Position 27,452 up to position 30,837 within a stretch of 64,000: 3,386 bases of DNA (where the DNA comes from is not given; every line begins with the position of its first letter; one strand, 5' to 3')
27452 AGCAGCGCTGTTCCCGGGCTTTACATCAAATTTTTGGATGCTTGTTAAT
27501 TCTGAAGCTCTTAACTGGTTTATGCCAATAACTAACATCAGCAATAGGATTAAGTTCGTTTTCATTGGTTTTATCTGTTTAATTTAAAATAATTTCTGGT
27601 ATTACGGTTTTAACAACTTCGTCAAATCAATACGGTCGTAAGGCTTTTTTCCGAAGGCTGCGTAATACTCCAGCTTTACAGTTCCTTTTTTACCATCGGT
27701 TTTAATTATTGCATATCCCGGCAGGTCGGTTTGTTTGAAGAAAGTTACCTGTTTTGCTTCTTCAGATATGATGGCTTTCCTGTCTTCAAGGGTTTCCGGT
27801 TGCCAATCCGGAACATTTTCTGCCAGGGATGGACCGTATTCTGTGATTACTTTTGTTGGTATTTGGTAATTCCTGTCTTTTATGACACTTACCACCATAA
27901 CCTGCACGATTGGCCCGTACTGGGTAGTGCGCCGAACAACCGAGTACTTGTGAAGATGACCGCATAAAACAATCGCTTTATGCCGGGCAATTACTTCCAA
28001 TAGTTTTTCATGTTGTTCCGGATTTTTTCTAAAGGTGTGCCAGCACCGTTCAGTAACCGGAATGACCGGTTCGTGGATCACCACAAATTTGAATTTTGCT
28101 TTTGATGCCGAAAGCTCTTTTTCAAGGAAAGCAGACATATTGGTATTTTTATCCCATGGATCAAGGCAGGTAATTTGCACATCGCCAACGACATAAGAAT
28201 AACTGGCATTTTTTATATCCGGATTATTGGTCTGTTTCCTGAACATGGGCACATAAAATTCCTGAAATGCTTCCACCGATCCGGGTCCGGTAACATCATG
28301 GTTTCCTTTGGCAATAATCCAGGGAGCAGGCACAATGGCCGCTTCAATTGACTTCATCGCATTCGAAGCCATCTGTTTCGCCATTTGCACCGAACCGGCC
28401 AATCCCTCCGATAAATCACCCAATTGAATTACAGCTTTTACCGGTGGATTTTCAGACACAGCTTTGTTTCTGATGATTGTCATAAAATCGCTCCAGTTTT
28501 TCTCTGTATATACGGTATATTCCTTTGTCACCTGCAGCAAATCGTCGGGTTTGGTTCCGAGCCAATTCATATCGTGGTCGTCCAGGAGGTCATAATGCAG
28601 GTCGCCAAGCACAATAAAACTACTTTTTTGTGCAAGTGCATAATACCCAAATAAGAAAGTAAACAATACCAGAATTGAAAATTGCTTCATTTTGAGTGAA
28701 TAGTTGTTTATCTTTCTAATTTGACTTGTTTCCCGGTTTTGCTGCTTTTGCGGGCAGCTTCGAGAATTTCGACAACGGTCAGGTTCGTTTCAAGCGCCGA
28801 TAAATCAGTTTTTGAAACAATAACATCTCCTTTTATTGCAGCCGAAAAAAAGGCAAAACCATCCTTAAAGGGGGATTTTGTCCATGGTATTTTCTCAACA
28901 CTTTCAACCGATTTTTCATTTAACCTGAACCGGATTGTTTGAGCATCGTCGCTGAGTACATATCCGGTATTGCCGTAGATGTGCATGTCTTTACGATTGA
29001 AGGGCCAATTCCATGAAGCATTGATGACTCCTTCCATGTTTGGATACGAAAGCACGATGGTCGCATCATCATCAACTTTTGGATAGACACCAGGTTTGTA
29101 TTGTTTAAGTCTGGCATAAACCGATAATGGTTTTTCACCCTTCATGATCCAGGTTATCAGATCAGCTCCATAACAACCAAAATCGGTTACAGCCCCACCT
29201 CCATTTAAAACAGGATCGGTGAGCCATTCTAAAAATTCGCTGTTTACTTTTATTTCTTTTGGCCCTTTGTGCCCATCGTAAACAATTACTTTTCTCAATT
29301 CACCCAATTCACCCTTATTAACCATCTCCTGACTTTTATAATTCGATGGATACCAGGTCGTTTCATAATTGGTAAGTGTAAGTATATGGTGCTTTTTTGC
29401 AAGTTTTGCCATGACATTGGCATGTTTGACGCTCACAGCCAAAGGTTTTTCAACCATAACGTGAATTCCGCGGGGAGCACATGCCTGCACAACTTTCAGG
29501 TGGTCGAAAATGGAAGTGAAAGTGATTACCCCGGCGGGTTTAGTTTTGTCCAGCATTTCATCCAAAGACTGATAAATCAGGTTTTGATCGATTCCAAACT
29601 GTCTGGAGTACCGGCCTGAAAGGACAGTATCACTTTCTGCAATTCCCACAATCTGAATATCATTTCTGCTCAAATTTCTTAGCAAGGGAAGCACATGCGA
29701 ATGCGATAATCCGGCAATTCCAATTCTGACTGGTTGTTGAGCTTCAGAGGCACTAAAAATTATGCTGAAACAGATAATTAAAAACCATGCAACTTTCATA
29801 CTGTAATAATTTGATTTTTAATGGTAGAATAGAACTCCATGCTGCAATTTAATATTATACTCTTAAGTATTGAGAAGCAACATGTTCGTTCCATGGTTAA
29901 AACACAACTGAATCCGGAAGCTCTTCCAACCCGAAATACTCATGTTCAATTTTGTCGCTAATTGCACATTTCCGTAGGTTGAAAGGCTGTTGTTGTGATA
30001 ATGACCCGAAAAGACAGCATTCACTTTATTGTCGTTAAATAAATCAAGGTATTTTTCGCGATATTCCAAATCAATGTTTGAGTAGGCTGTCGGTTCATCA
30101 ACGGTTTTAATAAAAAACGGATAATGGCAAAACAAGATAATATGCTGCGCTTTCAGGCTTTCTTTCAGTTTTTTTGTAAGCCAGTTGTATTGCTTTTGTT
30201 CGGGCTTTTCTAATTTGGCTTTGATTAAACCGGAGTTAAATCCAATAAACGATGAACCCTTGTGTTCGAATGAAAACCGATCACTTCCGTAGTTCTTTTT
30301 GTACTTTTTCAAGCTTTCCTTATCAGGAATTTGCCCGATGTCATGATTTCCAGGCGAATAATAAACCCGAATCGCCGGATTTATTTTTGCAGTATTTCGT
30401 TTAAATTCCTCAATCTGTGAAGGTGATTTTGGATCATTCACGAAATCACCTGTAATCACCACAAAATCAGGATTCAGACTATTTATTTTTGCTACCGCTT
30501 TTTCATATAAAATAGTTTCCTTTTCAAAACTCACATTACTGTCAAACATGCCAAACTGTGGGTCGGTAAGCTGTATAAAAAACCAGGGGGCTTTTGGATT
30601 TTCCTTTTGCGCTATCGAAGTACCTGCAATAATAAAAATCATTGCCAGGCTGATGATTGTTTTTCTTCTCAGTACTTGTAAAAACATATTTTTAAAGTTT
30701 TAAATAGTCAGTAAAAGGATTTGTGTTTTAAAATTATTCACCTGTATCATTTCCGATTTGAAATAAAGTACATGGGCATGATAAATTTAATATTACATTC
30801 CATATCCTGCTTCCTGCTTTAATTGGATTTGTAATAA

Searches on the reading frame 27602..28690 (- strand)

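Call 85: search_protein_families(library=pfam, proteins=[window:27602-28690:-], max_evalue=0.001)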
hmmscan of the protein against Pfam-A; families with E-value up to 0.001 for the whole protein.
window:27602-28690:- (362 aa): 2 families
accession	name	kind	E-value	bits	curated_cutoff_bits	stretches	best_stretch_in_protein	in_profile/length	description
PF00149.33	Metallophos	-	6.4e-11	43.5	21.5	1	25-249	3-191/191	Calcineurin-like phosphoesterase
PF12850.12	Metallophos_2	-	1e-05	26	27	1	83-254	25-124/154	Calcineurin-like phosphoesterase superfamily domain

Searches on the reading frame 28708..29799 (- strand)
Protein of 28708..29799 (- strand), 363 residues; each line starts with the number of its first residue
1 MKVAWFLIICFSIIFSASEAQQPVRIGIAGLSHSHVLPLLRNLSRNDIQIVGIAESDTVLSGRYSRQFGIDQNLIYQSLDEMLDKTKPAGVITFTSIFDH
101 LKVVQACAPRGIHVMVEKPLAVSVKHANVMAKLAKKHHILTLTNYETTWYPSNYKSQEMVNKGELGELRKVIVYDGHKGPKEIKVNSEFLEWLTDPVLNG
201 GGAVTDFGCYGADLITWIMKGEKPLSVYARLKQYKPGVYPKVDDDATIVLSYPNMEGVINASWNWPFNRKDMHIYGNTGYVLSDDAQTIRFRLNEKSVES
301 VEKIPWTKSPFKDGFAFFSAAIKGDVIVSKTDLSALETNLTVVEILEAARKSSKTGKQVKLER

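Call 8: search_protein_families(library=pfam, proteins=[window:28708-29799:-], max_evalue=0.001)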
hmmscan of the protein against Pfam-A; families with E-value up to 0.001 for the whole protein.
window:28708-29799:- (363 aa): 3 families
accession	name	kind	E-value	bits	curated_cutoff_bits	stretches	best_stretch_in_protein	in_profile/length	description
PF22725.1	GFO_IDH_MocA_C3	-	5.4e-20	72.1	27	1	157-280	5-122/124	GFO/IDH/MocA C-terminal domain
PF01408.29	GFO_IDH_MocA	-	3.5e-14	53.9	24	1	26-140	3-115/120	Oxidoreductase family, NAD-binding Rossmann fold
PF02894.22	GFO_IDH_MocA_C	-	1.7e-11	44.8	22.9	1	158-361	2-218/218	Oxidoreductase family, C-terminal alpha/beta domain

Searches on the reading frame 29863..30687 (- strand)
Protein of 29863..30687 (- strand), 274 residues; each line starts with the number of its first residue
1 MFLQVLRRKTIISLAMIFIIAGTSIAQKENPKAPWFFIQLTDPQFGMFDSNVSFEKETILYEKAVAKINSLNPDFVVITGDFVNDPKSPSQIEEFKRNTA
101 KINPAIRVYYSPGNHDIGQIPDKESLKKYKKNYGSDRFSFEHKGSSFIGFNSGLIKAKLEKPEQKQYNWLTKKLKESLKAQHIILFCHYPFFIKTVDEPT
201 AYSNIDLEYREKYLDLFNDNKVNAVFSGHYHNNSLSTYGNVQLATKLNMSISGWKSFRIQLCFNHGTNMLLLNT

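Call 8: search_protein_families(library=pfam, proteins=[window:29863-30687:-], max_evalue=0.001)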
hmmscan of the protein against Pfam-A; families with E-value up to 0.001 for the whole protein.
window:29863-30687:- (274 aa): 3 families
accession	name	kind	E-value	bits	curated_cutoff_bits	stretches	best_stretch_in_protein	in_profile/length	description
PF00149.33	Metallophos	-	5e-16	60.1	21.5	1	63-232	20-190/191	Calcineurin-like phosphoesterase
PF12850.12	Metallophos_2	-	2.2e-05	24.9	27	1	61-241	16-127/154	Calcineurin-like phosphoesterase superfamily domain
PF21663.2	WipA_Phos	-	5.7e-05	23.1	27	1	106-241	31-170/238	WipA-like, phosphatase domain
